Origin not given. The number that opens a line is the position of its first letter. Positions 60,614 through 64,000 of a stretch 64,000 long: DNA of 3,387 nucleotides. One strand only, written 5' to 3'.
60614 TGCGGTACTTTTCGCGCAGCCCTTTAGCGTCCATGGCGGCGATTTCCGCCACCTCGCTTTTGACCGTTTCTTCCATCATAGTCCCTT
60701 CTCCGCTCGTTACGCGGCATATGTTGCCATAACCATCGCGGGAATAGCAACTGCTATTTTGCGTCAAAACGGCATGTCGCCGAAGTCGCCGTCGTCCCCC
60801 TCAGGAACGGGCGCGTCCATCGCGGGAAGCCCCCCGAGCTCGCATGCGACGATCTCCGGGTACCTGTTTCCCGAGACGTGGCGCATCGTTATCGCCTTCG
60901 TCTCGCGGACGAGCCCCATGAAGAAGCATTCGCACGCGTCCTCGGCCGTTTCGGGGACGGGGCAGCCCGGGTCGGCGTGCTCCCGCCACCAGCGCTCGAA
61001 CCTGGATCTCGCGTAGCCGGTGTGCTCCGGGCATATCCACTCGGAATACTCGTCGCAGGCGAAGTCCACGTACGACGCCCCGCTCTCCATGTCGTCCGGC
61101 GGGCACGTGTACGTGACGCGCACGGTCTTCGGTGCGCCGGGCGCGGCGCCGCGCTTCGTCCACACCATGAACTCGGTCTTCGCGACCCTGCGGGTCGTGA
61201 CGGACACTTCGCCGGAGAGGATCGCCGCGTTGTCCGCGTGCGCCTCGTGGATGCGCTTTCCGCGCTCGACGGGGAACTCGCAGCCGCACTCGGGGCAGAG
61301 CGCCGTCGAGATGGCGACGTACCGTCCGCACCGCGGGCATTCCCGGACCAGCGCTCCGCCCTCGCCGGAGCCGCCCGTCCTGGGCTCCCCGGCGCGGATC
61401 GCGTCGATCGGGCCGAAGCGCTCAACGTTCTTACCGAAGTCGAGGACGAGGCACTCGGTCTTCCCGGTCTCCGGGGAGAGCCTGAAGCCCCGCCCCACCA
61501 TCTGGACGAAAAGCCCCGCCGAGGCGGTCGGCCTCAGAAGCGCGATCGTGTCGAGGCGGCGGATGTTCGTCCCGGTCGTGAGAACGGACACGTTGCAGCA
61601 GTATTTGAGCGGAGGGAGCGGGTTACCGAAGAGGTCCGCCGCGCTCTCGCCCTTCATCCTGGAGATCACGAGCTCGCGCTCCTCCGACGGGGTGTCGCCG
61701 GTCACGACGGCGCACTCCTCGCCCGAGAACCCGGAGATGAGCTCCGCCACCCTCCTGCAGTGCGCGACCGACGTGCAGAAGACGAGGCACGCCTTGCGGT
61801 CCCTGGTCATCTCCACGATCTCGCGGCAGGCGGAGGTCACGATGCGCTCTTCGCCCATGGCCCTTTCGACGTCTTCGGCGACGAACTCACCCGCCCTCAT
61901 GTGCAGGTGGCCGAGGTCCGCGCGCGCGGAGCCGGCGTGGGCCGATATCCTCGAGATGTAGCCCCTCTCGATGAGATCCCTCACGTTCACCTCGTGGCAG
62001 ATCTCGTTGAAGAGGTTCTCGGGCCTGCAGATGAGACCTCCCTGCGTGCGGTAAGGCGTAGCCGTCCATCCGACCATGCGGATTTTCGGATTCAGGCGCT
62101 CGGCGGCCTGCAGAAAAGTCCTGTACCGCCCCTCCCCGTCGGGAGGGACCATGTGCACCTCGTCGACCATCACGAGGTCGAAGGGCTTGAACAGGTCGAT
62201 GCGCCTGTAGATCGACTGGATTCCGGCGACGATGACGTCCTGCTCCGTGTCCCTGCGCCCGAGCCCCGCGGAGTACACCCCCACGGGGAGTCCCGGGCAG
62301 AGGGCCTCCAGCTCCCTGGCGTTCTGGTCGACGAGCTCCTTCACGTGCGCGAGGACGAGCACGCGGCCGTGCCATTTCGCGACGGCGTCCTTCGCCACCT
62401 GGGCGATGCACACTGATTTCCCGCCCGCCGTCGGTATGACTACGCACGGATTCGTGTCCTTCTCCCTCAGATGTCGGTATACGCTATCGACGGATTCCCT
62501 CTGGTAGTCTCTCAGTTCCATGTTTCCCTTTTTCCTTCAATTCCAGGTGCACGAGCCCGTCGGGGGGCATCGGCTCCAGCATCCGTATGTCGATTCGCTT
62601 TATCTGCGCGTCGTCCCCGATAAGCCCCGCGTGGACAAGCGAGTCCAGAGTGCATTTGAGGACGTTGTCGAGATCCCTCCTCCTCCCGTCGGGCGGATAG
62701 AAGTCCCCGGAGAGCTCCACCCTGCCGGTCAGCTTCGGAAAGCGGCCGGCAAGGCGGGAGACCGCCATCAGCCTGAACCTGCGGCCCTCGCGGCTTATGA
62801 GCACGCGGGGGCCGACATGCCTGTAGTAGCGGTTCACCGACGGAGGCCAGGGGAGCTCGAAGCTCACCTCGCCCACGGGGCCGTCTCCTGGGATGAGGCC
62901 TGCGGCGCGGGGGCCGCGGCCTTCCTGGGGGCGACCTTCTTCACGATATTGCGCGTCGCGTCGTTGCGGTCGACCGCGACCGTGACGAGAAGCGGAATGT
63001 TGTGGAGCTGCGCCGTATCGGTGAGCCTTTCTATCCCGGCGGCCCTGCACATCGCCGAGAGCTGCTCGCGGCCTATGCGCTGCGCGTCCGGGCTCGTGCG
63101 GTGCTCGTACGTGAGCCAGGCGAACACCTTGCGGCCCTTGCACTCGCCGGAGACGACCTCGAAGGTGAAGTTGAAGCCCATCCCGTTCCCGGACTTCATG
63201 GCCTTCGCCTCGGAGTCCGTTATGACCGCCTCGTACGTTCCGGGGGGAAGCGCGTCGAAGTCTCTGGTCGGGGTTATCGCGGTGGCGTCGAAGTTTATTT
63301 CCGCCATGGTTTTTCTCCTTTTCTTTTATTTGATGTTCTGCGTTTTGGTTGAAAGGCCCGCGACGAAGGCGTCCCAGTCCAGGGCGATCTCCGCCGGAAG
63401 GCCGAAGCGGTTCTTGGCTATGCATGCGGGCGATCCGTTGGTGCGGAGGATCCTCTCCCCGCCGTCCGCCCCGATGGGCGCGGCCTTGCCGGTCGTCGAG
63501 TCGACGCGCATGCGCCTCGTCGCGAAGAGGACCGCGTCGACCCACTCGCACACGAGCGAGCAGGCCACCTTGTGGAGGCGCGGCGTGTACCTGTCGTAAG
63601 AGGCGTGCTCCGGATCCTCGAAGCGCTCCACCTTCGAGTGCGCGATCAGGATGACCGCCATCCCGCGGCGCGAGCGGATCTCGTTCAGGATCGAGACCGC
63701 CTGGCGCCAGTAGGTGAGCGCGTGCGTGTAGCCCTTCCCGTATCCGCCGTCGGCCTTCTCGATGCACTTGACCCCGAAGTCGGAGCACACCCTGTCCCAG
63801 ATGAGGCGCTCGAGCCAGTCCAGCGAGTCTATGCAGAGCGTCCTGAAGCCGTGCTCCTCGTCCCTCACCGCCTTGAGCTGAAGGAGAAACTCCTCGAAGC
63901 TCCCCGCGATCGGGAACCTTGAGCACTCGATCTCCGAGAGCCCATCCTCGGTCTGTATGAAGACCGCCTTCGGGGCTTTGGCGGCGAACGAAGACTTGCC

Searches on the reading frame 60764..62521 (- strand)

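Call 102: search_protein_families(library=ncbifam, proteins=[window:60764-62521:-], max_evalue=0.00001)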
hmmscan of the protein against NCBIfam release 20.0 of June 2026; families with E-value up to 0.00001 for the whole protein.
window:60764-62521:- (585 aa): 5 families
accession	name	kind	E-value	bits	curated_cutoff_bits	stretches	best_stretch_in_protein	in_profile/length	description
NF053632.1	heli_RadD_YejH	equivalog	7.2e-84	282.1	720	1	1-366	1-358/573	DNA repair helicase RadD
NF046051.1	restrict_EcoAI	equivalog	3.2e-15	55.6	550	1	2-369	157-535/768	EcoAI/FtnUII family type I restriction enzme subunit R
NF045503.1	repair_heli_XPB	equivalog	1.9e-09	36.6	610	1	2-290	183-460/548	DNA repair helicase XPB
NF008521.0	PRK11448.1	equivalog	3e-09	35.5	729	1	226-361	683-813/1123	type I restriction-modification system endonuclease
TIGR02621.3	cas3_GSU0051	exception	3.5e-06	26.1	400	0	116-293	170-324/854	type I-G CRISPR-associated helicase/endonuclease Cas3g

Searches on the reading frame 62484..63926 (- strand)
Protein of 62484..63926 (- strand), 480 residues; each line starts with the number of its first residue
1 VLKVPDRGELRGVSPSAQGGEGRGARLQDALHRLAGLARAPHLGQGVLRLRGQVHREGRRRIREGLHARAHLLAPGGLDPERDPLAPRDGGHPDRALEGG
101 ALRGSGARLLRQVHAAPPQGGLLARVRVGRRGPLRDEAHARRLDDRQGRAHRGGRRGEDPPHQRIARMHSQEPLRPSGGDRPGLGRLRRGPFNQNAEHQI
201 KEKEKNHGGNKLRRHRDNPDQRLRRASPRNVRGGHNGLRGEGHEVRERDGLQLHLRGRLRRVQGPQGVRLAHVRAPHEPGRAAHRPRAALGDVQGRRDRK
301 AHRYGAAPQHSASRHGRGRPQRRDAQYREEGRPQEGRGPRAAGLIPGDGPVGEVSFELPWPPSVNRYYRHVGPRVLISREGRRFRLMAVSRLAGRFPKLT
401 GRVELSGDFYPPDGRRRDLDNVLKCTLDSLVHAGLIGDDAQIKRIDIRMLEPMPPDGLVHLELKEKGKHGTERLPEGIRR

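Call 102: search_protein_families(library=ncbifam, proteins=[window:62484-63926:-], max_evalue=0.00001)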
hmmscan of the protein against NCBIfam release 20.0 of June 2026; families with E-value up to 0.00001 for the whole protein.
window:62484-63926:- (480 aa): 1 family
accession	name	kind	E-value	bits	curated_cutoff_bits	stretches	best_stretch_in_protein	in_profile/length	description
NF007305.1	PRK09786.1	exception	2.5e-15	57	200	1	355-465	5-116/120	crossover junction endodeoxyribonuclease RusA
